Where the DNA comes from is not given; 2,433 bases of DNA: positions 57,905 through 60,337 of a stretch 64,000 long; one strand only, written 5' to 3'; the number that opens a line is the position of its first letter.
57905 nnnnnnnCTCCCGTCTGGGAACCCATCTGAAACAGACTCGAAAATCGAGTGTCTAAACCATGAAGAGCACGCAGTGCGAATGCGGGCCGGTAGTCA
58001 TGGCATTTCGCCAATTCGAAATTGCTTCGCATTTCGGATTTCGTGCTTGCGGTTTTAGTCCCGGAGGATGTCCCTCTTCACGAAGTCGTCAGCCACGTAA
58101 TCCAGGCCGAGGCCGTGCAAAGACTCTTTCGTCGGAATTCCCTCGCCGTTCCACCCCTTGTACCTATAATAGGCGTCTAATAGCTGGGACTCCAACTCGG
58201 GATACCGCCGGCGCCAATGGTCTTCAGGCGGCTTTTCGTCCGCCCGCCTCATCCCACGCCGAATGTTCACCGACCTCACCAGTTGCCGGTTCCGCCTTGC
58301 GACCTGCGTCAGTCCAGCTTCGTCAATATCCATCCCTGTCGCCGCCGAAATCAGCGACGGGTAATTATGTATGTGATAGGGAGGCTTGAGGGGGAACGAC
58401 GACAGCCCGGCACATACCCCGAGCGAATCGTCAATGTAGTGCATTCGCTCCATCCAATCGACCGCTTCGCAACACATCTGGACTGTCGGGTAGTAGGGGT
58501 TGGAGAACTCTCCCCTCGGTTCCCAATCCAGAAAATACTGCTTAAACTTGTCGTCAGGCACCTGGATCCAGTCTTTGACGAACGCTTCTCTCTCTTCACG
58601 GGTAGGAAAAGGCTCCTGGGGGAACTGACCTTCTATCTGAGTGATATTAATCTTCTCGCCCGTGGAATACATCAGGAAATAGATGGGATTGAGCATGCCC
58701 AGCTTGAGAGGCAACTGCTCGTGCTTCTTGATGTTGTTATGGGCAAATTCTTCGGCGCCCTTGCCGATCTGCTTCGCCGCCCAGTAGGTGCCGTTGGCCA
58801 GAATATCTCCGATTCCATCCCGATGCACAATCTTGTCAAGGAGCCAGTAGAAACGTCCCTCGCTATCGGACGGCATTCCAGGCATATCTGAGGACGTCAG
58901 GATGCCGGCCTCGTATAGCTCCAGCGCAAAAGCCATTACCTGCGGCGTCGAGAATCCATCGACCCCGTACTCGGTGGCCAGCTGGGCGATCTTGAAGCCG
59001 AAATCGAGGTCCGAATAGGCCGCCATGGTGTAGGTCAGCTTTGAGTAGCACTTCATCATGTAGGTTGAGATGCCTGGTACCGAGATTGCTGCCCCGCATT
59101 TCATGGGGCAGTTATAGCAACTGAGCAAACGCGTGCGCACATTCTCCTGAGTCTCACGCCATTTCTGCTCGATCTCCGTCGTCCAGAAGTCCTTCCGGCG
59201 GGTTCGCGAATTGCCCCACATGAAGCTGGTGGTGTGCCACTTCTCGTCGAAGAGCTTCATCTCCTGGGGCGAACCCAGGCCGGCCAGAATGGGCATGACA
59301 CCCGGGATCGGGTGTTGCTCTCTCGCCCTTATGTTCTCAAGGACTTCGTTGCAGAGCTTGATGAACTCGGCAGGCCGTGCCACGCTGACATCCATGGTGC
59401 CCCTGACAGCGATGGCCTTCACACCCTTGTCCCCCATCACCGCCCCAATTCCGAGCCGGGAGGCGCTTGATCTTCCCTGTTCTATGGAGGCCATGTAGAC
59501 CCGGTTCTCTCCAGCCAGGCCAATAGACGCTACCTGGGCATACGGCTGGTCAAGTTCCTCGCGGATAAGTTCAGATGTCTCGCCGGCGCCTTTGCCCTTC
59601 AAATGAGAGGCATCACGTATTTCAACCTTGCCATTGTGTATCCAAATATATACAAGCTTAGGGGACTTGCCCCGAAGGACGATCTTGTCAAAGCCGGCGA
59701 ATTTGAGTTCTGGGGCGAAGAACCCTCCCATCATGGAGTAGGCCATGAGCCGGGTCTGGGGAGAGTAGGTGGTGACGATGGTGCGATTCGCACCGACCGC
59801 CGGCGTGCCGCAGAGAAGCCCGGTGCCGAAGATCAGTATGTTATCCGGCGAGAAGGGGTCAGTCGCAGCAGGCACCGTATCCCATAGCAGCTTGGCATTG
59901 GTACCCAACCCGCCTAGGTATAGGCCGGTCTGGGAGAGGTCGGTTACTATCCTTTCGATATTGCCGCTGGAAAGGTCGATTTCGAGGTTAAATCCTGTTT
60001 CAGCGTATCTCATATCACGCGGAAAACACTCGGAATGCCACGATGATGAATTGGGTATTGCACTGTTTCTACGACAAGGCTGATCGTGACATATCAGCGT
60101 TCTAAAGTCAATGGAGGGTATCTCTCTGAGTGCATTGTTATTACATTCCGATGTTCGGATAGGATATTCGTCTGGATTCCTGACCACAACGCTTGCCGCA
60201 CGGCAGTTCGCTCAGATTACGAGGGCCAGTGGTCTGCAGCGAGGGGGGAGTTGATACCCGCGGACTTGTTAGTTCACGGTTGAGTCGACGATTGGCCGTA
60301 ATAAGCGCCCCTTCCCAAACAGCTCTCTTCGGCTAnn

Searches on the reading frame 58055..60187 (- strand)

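Call 20: search_protein_families(library=pfam, proteins=[window:58055-60187:-], max_evalue=0.0001)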
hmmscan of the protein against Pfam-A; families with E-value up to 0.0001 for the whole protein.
window:58055-60187:- (710 aa): 2 families
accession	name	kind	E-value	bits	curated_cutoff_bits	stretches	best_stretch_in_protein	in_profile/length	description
PF02730.20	AFOR_N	-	7.1e-68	228.7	29.8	1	68-264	4-199/199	Aldehyde ferredoxin oxidoreductase, N-terminal domain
PF01314.23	AFOR_C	-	1.7e-60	205.7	27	1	294-695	13-385/385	Aldehyde ferredoxin oxidoreductase, domains 2 & 3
